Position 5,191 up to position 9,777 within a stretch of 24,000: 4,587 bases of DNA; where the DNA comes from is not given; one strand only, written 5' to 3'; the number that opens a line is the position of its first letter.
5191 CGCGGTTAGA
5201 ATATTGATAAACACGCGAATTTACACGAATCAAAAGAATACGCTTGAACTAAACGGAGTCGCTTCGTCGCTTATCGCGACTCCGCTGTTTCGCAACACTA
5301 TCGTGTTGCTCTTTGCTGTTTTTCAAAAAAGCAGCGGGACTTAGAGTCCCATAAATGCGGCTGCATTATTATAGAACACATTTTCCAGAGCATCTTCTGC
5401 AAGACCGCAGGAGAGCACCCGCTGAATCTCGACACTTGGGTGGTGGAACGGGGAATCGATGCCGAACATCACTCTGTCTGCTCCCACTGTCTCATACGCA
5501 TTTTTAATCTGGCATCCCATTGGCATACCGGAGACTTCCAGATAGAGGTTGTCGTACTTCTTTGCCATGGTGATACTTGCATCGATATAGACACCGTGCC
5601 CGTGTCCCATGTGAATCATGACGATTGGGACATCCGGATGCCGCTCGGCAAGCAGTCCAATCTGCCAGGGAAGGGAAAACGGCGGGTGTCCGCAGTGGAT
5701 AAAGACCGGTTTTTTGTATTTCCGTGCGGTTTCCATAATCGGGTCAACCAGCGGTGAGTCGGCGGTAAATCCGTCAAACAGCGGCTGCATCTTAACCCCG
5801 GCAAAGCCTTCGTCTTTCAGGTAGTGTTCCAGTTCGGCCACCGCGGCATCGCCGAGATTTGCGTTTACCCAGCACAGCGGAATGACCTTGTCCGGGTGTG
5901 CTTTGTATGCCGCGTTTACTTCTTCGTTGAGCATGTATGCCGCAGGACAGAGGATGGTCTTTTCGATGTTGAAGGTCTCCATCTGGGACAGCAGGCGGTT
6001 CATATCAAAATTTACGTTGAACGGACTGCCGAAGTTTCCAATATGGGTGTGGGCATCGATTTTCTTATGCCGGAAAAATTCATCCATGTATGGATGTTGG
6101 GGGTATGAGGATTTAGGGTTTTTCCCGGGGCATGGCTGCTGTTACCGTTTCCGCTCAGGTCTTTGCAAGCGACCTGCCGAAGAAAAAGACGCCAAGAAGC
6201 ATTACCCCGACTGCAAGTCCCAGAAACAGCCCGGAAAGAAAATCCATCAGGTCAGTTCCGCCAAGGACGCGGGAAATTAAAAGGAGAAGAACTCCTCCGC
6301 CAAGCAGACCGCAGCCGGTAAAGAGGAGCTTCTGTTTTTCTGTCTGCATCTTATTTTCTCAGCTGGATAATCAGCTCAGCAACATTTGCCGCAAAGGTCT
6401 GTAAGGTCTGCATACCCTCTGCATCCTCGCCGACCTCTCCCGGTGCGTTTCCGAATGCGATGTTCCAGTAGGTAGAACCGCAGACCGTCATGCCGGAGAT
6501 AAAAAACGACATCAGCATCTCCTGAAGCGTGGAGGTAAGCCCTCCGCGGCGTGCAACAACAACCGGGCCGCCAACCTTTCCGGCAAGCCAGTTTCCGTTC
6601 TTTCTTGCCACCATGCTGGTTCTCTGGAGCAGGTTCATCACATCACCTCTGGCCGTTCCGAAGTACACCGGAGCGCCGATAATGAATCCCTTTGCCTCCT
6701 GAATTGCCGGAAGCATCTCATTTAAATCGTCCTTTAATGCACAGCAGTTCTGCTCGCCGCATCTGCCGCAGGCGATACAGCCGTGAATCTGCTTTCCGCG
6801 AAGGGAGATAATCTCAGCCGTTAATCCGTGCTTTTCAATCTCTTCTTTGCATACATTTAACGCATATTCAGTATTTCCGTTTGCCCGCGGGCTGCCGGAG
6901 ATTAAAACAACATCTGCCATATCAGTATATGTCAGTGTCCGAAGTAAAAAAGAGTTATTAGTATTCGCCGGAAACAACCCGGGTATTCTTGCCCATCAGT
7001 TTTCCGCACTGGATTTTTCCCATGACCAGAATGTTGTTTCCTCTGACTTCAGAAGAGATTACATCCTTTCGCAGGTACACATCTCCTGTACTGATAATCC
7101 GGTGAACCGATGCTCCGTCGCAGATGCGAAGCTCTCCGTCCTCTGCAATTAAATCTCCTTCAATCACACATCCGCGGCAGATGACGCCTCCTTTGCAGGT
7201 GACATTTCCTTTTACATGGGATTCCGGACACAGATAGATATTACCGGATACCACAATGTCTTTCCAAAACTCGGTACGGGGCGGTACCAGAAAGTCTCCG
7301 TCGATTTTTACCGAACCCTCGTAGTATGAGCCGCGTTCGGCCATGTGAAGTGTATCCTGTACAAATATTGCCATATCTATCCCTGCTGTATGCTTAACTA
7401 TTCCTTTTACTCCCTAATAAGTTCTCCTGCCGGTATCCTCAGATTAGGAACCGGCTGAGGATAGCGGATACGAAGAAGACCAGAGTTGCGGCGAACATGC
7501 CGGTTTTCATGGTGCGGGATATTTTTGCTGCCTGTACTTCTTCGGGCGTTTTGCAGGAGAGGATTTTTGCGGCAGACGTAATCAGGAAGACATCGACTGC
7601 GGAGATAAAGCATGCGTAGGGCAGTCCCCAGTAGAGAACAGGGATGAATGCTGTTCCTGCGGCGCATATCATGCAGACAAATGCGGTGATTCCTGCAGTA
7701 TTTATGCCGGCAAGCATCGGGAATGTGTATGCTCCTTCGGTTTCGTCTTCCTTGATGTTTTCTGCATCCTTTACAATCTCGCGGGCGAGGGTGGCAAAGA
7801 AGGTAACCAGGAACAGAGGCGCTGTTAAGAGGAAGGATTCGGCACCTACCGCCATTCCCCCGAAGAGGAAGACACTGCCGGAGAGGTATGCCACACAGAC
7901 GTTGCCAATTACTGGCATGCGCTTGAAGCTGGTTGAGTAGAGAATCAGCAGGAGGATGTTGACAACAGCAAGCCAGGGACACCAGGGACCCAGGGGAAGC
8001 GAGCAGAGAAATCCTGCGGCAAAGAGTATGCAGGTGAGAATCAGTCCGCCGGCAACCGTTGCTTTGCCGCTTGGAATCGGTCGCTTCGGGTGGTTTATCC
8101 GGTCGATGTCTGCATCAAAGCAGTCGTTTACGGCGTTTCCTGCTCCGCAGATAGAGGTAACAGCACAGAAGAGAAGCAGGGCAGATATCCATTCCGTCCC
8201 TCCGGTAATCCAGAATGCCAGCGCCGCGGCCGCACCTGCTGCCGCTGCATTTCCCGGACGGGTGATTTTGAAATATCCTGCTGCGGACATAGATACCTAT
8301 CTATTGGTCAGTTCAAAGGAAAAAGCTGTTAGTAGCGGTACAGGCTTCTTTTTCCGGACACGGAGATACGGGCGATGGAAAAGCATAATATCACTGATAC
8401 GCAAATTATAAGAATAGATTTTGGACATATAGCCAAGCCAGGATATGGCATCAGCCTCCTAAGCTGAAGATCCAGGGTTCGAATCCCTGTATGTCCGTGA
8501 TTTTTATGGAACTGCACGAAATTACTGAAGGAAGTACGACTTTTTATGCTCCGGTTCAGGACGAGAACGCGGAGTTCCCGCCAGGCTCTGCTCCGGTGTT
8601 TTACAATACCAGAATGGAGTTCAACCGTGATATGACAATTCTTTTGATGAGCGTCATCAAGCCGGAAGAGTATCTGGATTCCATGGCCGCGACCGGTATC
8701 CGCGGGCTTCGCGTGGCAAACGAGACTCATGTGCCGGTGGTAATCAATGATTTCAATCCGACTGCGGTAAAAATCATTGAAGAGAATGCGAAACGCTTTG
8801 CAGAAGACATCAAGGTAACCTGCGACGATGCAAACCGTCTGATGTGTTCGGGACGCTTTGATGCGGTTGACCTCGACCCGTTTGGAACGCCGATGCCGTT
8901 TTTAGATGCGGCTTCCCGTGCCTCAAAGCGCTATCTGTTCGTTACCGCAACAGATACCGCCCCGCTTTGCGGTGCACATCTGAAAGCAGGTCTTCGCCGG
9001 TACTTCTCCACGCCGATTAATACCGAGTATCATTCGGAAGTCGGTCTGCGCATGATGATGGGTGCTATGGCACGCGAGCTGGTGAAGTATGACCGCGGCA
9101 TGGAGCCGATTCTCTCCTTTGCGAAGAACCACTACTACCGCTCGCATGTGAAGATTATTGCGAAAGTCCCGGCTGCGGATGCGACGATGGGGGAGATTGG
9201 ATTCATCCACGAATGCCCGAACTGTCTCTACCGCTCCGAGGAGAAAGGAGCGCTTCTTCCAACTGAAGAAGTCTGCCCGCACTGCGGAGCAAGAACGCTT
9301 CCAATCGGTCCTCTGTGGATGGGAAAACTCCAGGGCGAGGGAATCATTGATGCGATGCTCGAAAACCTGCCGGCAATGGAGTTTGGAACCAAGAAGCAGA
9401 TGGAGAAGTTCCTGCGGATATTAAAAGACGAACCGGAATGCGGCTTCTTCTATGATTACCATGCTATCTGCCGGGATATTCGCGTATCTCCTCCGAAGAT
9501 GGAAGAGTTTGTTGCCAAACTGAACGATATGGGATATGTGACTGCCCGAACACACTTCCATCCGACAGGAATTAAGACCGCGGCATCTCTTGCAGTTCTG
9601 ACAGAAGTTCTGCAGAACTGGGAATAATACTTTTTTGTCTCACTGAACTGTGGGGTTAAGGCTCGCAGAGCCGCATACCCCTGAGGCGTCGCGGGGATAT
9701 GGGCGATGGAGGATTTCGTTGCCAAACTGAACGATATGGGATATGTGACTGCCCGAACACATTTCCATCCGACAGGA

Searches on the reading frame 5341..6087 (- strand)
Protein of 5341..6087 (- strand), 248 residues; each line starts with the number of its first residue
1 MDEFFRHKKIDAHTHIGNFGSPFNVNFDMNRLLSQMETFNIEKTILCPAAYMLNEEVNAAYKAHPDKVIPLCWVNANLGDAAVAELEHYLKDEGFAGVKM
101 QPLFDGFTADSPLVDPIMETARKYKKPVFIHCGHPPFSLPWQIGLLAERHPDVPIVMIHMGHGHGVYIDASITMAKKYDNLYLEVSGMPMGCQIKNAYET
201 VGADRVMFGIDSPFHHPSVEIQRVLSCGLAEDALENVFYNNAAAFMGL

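Call 25: search_protein_families(library=pfam, proteins=[window:5341-6087:-], max_evalue=0.01)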
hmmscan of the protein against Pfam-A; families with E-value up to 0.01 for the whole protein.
window:5341-6087:- (248 aa): 2 families
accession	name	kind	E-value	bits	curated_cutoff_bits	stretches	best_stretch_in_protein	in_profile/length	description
PF04909.20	Amidohydro_2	-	9.9e-31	108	26.4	1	45-247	57-288/289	Amidohydrolase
PF01026.27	TatD_DNase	-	0.00055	19.8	27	1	115-219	112-211/253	TatD related DNase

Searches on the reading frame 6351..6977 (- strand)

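Call 25: search_protein_families(library=pfam, proteins=[window:6351-6977:-], max_evalue=0.01)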
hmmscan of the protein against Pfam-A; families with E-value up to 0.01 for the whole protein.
window:6351-6977:- (208 aa): 1 family
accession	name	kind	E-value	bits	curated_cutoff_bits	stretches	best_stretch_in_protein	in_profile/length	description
PF03358.20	FMN_red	-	4.6e-26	91.6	24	1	23-176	3-150/152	NADPH-dependent FMN reductase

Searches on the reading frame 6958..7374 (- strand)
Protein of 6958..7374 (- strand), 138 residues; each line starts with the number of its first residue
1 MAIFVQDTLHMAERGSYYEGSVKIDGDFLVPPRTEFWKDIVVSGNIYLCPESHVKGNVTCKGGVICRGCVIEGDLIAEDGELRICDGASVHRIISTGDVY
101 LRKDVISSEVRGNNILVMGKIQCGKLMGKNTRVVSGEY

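Call 25: search_protein_families(library=pfam, proteins=[window:6958-7374:-], max_evalue=0.01)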
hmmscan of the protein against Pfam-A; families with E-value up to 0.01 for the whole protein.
window:6958-7374:- (138 aa): 2 families
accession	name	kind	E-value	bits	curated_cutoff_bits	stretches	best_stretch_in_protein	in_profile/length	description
PF04519.19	Bactofilin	-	1.3e-06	29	27.9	2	15-102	6-88/98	Polymer-forming cytoskeletal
PF03961.19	FapA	-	0.00022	21.4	31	1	19-132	19-125/272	Flagellar Assembly Protein A beta solenoid domain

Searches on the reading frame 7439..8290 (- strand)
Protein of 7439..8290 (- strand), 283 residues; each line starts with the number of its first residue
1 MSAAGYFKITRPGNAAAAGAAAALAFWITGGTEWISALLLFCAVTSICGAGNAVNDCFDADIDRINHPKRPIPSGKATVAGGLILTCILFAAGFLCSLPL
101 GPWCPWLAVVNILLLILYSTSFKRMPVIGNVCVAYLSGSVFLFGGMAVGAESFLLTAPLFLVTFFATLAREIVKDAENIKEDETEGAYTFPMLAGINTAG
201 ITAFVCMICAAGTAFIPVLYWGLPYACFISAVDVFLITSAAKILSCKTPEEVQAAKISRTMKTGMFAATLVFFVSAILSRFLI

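Call 24: search_protein_families(library=pfam, proteins=[window:7439-8290:-], max_evalue=0.01)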
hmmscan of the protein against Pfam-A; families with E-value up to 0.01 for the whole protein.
window:7439-8290:- (283 aa): 1 family
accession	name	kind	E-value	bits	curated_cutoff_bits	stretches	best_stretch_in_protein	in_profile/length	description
PF01040.23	UbiA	-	2.4e-41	142.1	34.2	1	20-256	5-244/250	UbiA prenyltransferase family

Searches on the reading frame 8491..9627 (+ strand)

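Call 24: search_protein_families(library=pfam, proteins=[window:8491-9627:+], max_evalue=0.01)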
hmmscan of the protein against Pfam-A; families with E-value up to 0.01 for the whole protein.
window:8491-9627:+ (378 aa): 1 family
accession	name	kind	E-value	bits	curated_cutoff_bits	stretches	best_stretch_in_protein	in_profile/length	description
PF02005.22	TRM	-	1.8e-99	333.9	27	1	32-375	16-376/376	N2,N2-dimethylguanosine tRNA methyltransferase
